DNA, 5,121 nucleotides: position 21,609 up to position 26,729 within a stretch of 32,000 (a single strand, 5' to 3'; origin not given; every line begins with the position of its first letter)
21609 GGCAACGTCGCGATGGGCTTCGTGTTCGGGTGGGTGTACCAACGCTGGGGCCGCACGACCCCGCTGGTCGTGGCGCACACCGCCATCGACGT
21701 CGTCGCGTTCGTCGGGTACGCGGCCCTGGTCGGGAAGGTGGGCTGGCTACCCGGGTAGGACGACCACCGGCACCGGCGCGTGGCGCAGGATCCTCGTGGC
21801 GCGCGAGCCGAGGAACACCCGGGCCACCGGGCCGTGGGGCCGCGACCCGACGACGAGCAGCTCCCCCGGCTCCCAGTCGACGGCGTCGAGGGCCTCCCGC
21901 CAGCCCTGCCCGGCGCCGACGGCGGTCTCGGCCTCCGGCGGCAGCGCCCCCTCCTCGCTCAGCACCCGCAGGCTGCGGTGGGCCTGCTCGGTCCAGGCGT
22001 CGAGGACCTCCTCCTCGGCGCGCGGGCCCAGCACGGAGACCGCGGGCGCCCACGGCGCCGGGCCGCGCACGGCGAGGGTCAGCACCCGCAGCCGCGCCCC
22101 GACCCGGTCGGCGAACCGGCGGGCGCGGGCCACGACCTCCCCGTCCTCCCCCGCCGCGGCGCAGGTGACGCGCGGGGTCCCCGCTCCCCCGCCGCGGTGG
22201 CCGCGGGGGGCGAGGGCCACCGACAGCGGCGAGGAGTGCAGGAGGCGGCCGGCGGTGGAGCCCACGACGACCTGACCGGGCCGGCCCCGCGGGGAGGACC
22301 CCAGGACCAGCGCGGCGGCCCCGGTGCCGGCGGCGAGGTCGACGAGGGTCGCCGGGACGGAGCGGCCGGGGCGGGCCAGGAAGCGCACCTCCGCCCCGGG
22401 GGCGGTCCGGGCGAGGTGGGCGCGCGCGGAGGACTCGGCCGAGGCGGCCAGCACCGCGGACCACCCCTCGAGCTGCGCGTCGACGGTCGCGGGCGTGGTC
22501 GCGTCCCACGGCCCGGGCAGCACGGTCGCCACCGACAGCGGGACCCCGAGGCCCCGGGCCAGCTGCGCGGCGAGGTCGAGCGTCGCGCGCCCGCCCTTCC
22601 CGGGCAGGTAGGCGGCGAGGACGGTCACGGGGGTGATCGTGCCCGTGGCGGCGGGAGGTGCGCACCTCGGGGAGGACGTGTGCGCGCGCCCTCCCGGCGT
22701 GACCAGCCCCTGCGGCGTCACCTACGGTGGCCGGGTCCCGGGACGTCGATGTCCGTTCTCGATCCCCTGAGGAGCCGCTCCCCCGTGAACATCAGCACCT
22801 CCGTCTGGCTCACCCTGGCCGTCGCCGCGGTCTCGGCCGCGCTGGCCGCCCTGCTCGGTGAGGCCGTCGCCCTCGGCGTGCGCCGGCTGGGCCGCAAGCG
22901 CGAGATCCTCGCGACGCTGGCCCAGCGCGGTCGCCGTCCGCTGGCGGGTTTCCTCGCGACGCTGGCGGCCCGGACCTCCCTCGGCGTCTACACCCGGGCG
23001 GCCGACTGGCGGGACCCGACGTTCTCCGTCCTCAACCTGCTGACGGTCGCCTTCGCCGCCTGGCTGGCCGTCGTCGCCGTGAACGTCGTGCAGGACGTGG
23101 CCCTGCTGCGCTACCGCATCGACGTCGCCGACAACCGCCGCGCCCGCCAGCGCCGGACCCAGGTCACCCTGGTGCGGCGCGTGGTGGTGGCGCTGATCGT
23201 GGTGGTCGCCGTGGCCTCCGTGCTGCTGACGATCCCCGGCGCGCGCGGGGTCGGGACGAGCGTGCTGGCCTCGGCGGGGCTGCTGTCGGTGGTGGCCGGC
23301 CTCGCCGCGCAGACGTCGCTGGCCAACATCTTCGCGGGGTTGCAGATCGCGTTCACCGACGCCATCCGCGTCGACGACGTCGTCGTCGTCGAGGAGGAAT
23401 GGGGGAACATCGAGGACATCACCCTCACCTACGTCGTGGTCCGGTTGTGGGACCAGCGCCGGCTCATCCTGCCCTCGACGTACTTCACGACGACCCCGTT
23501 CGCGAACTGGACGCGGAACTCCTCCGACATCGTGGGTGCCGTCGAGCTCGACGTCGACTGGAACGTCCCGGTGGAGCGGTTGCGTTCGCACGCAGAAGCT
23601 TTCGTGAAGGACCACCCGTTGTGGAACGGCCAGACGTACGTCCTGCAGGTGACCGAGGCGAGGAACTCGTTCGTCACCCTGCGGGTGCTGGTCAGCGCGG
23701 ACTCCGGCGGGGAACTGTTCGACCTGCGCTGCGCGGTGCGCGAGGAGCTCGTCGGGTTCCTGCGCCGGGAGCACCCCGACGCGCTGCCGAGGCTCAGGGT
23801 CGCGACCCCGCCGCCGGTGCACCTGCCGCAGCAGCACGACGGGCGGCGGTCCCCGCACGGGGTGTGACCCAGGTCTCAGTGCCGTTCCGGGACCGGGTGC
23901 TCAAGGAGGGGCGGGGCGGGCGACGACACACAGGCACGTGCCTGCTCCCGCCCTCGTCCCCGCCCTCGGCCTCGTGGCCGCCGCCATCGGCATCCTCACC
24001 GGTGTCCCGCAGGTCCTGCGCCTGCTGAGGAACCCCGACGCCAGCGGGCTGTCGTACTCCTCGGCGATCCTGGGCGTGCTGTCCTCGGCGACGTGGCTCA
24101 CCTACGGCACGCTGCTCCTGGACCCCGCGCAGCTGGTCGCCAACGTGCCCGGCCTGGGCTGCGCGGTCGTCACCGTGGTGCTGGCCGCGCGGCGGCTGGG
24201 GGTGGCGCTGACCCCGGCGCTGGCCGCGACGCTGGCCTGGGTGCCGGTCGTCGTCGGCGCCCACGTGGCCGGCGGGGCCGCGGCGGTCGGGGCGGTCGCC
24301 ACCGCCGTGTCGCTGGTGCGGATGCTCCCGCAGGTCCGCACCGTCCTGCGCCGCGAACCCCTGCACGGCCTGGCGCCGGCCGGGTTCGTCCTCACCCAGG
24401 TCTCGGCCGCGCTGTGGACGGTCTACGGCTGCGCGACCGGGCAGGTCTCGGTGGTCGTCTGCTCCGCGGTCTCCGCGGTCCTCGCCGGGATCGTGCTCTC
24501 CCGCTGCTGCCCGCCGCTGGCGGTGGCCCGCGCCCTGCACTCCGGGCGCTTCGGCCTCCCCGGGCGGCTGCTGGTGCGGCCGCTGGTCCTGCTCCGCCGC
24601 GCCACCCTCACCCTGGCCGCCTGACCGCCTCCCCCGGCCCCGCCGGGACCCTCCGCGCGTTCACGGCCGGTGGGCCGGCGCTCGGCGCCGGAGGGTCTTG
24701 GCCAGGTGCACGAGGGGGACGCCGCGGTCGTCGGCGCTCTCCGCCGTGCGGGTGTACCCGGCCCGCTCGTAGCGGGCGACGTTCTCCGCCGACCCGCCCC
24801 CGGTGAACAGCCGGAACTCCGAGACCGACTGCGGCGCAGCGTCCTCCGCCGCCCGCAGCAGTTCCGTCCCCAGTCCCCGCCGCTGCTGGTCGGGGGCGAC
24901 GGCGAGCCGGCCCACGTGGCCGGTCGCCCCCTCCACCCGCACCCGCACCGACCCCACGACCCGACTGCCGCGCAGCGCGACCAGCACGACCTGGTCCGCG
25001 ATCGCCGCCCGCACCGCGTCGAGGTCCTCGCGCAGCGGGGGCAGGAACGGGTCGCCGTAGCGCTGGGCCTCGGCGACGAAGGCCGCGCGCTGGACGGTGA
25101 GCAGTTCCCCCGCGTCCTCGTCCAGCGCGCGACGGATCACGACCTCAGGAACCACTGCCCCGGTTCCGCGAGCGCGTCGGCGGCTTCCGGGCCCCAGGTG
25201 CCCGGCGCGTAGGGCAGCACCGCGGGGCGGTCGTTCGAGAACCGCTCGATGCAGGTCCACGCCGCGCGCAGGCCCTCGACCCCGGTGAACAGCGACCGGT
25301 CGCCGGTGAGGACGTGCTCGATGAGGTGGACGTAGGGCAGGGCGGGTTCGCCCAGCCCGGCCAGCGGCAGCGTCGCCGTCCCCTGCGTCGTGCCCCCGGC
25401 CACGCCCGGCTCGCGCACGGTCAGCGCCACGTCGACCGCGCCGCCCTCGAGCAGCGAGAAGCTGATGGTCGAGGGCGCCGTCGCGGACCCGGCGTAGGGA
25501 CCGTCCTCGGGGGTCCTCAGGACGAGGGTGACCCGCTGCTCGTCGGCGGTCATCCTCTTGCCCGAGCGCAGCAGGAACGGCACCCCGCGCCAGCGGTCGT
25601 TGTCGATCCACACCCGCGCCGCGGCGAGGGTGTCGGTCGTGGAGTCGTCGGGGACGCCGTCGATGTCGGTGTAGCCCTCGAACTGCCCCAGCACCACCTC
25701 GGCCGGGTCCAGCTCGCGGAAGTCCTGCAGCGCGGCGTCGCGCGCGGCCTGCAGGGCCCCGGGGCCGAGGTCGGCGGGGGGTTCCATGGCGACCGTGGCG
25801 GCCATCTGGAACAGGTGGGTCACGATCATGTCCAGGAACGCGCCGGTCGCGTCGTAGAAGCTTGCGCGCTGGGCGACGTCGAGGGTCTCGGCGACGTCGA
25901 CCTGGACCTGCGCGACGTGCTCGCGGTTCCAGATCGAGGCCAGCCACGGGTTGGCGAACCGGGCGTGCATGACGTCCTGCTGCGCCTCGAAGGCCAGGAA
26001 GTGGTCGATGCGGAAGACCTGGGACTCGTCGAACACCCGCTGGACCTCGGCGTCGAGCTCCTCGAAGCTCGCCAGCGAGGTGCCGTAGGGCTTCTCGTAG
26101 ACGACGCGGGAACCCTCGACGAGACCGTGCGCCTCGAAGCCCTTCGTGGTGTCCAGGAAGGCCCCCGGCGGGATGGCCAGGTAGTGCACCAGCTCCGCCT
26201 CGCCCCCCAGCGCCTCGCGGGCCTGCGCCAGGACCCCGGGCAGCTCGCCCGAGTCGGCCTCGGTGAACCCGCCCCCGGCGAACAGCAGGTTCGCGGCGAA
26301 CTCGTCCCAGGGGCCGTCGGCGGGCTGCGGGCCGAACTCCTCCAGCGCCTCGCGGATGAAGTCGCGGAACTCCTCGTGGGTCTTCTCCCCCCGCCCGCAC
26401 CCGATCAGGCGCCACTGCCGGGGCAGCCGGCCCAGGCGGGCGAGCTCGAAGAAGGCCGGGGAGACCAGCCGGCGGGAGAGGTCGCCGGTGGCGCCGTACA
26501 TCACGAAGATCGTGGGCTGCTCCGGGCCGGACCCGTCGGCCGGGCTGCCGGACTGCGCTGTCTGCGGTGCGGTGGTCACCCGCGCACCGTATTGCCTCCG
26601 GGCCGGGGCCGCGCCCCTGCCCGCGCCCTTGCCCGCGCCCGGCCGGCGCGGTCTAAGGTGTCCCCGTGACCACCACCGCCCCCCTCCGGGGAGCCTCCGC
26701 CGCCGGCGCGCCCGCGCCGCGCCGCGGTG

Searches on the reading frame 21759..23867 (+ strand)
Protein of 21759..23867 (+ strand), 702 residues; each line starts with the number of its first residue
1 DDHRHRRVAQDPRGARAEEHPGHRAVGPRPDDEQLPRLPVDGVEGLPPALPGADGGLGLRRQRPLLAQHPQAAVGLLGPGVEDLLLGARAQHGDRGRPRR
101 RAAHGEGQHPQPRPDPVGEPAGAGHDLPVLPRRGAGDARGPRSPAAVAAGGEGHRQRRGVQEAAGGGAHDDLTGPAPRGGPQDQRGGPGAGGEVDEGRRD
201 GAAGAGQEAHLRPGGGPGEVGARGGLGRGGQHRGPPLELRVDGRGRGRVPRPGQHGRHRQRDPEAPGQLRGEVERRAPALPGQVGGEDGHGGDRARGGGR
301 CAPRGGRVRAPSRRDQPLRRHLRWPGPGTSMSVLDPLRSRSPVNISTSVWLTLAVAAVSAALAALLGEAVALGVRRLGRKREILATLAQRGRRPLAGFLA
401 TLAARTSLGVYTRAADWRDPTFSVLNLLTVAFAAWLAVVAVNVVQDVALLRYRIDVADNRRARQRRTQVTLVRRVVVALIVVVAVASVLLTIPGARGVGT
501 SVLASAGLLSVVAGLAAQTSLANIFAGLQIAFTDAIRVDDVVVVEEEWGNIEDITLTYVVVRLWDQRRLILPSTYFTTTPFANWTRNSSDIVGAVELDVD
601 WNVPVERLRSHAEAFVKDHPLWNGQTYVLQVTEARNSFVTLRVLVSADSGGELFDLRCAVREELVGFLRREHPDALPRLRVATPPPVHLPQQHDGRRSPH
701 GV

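Call 65: search_protein_families(library=pfam, proteins=[window:21759-23867:+], max_evalue=0.00001)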
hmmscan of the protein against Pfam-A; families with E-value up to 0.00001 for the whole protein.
window:21759-23867:+ (702 aa): 1 family
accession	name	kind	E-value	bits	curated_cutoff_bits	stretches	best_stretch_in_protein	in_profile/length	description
PF00924.24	MS_channel_2nd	-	3.8e-14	53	20.2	1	520-586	2-68/68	Mechanosensitive ion channel, beta-domain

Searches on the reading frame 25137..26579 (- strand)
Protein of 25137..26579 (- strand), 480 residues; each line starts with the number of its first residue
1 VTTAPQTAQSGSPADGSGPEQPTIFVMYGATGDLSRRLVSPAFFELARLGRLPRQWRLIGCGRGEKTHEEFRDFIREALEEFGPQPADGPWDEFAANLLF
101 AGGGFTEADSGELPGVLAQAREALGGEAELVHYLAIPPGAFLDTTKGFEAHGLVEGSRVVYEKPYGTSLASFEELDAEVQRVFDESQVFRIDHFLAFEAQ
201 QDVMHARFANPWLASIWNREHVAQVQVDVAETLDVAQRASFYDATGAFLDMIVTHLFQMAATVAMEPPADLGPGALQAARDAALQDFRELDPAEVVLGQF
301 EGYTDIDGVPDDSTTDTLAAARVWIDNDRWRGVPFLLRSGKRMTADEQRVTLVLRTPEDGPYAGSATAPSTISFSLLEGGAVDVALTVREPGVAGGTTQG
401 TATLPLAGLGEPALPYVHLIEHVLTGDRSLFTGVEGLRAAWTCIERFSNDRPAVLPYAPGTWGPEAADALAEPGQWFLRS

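Call 9: search_protein_families(library=ncbifam, proteins=[window:25137-26579:-])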
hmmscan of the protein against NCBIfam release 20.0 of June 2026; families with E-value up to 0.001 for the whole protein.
window:25137-26579:- (480 aa): 3 families
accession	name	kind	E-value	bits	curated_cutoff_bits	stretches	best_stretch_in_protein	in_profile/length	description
TIGR00871.1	zwf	equivalog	8.9e-98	328.1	400.6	1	22-472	2-477/486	glucose-6-phosphate dehydrogenase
NF009492.0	PRK12853.1-3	equivalog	2.7e-86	290.4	428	1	20-473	7-466/472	glucose-6-phosphate dehydrogenase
NF004331.0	PRK05722.2-1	equivalog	7.5e-38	130.9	622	1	25-351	6-321/425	glucose-6-phosphate dehydrogenase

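Call 10: search_protein_families(library=pfam, proteins=[window:25137-26579:-])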
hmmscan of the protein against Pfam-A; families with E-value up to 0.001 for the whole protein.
window:25137-26579:- (480 aa): 2 families
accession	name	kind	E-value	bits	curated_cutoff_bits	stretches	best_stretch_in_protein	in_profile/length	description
PF02781.21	G6PD_C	-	2.4e-59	201.3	27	1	205-472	2-289/296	Glucose-6-phosphate dehydrogenase, C-terminal domain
PF00479.28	G6PD_N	-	6.5e-39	134.9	22.1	1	26-199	1-180/183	Glucose-6-phosphate dehydrogenase, NAD binding domain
